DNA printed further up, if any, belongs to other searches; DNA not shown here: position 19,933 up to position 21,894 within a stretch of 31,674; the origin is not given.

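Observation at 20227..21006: The ARH domain has lost almost all of its metal ligands: a pseudoenzyme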

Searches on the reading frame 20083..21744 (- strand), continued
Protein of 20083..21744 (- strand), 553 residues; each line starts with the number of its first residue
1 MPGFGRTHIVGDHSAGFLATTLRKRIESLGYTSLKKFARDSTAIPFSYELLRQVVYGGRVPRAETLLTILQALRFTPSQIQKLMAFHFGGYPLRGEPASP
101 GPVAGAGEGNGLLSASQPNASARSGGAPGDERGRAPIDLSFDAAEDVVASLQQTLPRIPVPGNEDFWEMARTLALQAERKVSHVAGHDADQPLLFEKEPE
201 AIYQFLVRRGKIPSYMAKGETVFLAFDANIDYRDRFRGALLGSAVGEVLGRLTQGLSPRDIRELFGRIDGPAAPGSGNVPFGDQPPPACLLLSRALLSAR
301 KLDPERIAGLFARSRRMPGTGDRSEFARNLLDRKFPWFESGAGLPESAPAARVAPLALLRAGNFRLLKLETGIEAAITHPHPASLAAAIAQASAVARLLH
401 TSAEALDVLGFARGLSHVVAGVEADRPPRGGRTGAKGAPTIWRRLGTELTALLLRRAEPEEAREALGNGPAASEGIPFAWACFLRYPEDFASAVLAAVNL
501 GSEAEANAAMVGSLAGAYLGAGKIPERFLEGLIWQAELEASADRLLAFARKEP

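Call 64: find_homologous_proteins(query=P0132, max_evalue=1e-10)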
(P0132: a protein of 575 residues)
Query P0132 (575 aa): 254 proteins with E <= 1e-10 among 8000 candidates; the best 120 are listed.
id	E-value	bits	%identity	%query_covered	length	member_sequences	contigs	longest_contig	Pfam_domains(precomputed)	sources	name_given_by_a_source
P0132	0.0e+0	1262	100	100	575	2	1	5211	PF12844.14,PF03747.20,PF01381.29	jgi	jgi:ADP-ribosylglycohydrolase/transcriptional regulator with XRE-family HTH domain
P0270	2.9e-248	843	71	98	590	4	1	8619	PF12844.14,PF03747.20,PF01381.29,PF13560.13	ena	-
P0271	2.8e-167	576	85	54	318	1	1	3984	PF03747.20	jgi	jgi:ADP-ribosylglycohydrolase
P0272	6.9e-160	551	63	69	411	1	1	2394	PF03747.20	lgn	-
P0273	1.1e-158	548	64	68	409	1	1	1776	PF03747.20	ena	-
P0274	5.1e-158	545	64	68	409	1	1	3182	PF03747.20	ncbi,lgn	-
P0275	1.4e-156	541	64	68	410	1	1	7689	PF03747.20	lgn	-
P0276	8.0e-156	538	64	68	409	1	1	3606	PF03747.20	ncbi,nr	ncbi:MAG: ADP-ribosylglycohydrolase family protein [Actinomycetota bacterium]|nr:ADP-ribosylglycohyd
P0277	3.0e-154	533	62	69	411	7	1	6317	PF03747.20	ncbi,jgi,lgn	-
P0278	2.9e-153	530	63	68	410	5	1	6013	PF03747.20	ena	-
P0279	8.7e-153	528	62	68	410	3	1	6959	PF03747.20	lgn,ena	-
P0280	3.5e-152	526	63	68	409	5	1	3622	PF03747.20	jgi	jgi:ADP-ribosylglycohydrolase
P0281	8.6e-152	525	62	68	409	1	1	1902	PF03747.20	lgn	-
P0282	2.4e-151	523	62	68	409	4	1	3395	PF03747.20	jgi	jgi:ADP-ribosylglycohydrolase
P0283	2.6e-151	523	62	68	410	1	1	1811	PF03747.20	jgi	jgi:ADP-ribosyl-[dinitrogen reductase] hydrolase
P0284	1.1e-150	521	63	68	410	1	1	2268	PF03747.20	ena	-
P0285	1.2e-150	521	61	68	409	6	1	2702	PF03747.20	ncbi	-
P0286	2.7e-150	520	61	68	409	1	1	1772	PF03747.20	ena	-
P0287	4.8e-150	519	61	69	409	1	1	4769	PF03747.20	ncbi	-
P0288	5.1e-150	519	62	68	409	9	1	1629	PF03747.20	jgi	jgi:ADP-ribosylglycohydrolase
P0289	7.5e-149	515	61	68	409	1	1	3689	PF03747.20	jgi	jgi:ADP-ribosylglycohydrolase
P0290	2.4e-148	513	62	68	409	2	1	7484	PF03747.20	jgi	-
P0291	4.4e-147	509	61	68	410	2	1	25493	PF03747.20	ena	-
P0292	1.5e-143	498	61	66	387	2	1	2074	PF03747.20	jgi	jgi:ADP-ribosylglycohydrolase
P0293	1.1e-141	491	58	69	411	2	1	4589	PF03747.20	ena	-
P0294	3.1e-130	454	56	69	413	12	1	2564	PF03747.20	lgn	-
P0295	2.3e-128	447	55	69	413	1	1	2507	PF03747.20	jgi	jgi:ADP-ribosylglycohydrolase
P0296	2.1e-124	434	54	69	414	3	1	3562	PF03747.20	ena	-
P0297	9.1e-124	432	53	68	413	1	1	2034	PF03747.20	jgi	jgi:ADP-ribosylglycohydrolase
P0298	8.9e-121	422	52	67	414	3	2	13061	PF03747.20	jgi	-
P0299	1.1e-120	422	53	69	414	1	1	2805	PF03747.20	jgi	jgi:ADP-ribosylglycohydrolase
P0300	4.4e-120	420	62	56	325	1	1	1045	PF03747.20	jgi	-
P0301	3.7e-118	414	52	69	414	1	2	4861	PF03747.20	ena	-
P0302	6.4e-117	410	52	69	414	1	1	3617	PF03747.20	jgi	jgi:ADP-ribosylglycohydrolase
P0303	1.1e-113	399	53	65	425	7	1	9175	PF03747.20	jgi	jgi:ADP-ribosylglycohydrolase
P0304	1.4e-113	399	51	67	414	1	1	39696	PF03747.20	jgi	jgi:ADP-ribosyl-[dinitrogen reductase] hydrolase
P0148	1.0e-112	396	51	69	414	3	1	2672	PF03747.20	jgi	jgi:ADP-ribosylglycohydrolase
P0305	2.1e-110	388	54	60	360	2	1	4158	PF03747.20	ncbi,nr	ncbi:MAG: ADP-ribosylglycohydrolase family protein, partial [Actinomycetia bacterium]|nr:ADP-ribosyl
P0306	2.1e-107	378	64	49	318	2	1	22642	PF03747.20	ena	-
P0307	8.5e-103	363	49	68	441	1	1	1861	PF03747.20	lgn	-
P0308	1.2e-99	353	51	59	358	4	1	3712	PF03747.20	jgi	jgi:ADP-ribosylglycohydrolase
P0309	7.5e-99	350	46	67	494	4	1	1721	PF03747.20,PF08719.18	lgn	-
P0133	9.0e-99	350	47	68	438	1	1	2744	PF03747.20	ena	-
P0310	6.6e-98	347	47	67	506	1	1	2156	PF03747.20,PF08719.18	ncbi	-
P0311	1.6e-97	346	46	68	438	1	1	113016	PF03747.20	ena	-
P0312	4.4e-95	338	46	68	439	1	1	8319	PF03747.20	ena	-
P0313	6.5e-95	337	46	66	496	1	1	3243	PF03747.20,PF08719.18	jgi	-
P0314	4.4e-94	334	51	56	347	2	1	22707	PF03747.20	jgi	jgi:ADP-ribosylglycohydrolase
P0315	6.0e-94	334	44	67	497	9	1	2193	PF03747.20,PF08719.18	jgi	jgi:ADP-ribosylglycohydrolase/predicted NAD-dependent protein-ADP-ribosyltransferase YbiA (DUF1768 f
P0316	3.3e-92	328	44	61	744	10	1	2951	PF03747.20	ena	-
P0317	5.6e-91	324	46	65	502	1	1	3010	PF03747.20,PF08719.18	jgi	jgi:ADP-ribosylglycohydrolase/predicted NAD-dependent protein-ADP-ribosyltransferase YbiA (DUF1768 f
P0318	5.7e-91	324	48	58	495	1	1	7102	PF03747.20,PF08719.18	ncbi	-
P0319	8.5e-89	317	47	63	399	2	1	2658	PF03747.20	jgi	jgi:ADP-ribosylglycohydrolase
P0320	4.4e-88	314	51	54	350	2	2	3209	PF03747.20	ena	-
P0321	1.5e-87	313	48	57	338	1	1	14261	PF03747.20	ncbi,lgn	-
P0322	6.0e-87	311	49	56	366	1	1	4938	PF03747.20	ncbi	-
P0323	3.4e-86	308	51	57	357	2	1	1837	PF03747.20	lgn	-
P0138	4.7e-86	308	47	65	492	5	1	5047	PF03747.20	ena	-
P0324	9.2e-86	307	47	56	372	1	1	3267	PF03747.20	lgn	-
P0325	1.2e-85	306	48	54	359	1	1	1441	PF03747.20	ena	-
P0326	2.3e-85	305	47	54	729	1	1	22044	PF03747.20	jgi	jgi:ADP-ribosylglycohydrolase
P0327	7.6e-85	304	48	57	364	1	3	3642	PF03747.20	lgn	-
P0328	3.5e-84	302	47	58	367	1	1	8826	PF03747.20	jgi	-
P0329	6.5e-84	301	48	55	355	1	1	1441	PF03747.20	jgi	-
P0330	7.1e-84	301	47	57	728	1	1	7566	PF03747.20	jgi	jgi:ADP-ribosylglycohydrolase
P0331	7.3e-84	301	43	61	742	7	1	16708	PF03747.20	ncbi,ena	-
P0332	9.1e-84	300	48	56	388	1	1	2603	PF03747.20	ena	-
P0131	1.2e-83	300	46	57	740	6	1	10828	PF03747.20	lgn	-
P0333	1.3e-82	296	48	57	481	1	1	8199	PF03747.20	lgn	-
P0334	1.3e-82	296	48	55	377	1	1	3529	PF03747.20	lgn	-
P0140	3.8e-82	295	45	66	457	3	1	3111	PF03747.20,PF08719.18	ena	-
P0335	5.1e-82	294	44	53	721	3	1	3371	PF03747.20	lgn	-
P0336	5.5e-82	294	49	55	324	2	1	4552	PF03747.20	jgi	jgi:ADP-ribosylglycohydrolase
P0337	1.2e-81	293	46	55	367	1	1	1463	PF03747.20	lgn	-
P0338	1.9e-81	293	45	66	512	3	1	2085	PF03747.20,PF08719.18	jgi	jgi:ribA/ribD-fused uncharacterized protein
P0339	5.4e-81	291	45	64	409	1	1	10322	PF03747.20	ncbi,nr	ncbi:MAG TPA: ADP-ribosylglycohydrolase family protein [Acidimicrobiia bacterium]|nr:ADP-ribosylglyc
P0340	1.1e-80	290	47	58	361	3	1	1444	PF03747.20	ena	-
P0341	6.8e-80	287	47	57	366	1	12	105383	PF03747.20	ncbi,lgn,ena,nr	ncbi:MAG: ADP-ribosyl-[dinitrogen reductase] glycohydrolase [Acidimicrobiales bacterium]|nr:MAG: hyp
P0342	7.7e-80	287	47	57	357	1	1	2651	PF03747.20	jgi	-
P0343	9.5e-80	287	48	56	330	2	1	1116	PF03747.20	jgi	-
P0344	5.1e-79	285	47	57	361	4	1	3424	PF03747.20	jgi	-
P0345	6.5e-79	284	47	56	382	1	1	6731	PF03747.20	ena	-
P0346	2.7e-78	282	46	55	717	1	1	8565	PF03747.20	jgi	jgi:ADP-ribosylglycohydrolase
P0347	3.8e-77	278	46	57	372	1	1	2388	PF03747.20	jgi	jgi:ADP-ribosyl-[dinitrogen reductase] hydrolase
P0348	4.4e-77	278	47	60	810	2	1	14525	PF13768.13,PF03747.20,PF00092.35,PF13519.13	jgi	-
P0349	9.5e-77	277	48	55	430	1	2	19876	PF03747.20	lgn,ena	-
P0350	1.0e-76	277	47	55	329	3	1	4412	PF03747.20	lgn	-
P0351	3.1e-76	275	42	75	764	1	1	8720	PF03747.20,PF00092.35,PF13519.13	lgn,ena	-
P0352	7.3e-76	274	46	54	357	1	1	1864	PF03747.20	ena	-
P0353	4.6e-75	271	50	50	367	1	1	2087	PF03747.20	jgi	jgi:ADP-ribosylglycohydrolase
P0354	7.3e-75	271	45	60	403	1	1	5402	PF03747.20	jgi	jgi:ADP-ribosyl-[dinitrogen reductase] hydrolase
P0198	2.4e-74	269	45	61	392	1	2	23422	PF03747.20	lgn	-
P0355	8.0e-74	267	45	54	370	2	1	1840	PF03747.20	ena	-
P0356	8.4e-74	267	45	57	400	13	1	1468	PF03747.20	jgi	jgi:ADP-ribosylglycohydrolase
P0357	1.3e-73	267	46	56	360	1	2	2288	PF03747.20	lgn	-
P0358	3.7e-73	265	41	54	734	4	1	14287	PF03747.20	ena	-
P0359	3.8e-73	265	47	53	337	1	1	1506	PF03747.20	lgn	-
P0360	5.4e-73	265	44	58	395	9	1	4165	PF03747.20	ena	-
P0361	5.9e-73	265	45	57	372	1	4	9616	PF03747.20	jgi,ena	jgi:ADP-ribosylglycohydrolase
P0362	8.8e-73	264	47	54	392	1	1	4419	PF03747.20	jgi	jgi:ADP-ribosylglycohydrolase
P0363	9.0e-73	264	45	54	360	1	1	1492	PF03747.20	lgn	-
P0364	1.4e-72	263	46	57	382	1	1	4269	PF03747.20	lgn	-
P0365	1.5e-72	263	43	59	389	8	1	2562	PF03747.20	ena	-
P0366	4.6e-72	262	43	60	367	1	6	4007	PF03747.20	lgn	-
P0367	4.9e-72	261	42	53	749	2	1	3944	PF03747.20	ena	-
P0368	4.9e-72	261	45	55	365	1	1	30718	PF03747.20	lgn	-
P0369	5.9e-72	261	45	57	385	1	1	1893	PF03747.20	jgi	jgi:ADP-ribosylglycohydrolase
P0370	1.5e-71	260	46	55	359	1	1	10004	PF03747.20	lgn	-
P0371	1.3e-70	257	49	51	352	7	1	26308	PF03747.20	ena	-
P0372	1.7e-70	256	49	53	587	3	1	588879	PF03747.20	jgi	-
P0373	1.9e-70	256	43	58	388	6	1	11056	PF03747.20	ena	-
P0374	2.2e-70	256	44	57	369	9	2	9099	PF03747.20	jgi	jgi:ADP-ribosylglycohydrolase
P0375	2.6e-70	256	45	55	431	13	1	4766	PF03747.20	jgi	jgi:ADP-ribosylglycohydrolase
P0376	2.8e-70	256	46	55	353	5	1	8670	PF03747.20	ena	-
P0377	3.4e-70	255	46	57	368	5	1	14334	PF03747.20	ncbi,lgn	ncbi:MAG: ADP-ribosylglycohydrolase family protein [Acidimicrobiales bacterium]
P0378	5.1e-70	255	49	53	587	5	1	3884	PF03747.20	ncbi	ncbi:MAG: ADP-ribosylglycohydrolase [Candidatus Aldehydirespiratoraceae bacterium]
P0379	6.8e-70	254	49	51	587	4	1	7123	PF03747.20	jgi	-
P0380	9.3e-70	254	45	56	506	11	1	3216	PF03747.20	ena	-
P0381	9.7e-70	254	48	53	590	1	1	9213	PF03747.20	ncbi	-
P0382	6.1e-69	251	48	53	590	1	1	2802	PF03747.20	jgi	jgi:ADP-ribosylglycohydrolase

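Call 66: search_protein_families(library=padloc, proteins=[window:20083-21744:-], max_evalue=0.01)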
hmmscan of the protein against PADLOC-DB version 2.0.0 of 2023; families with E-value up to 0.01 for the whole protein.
window:20083-21744:- (553 aa): 0 families
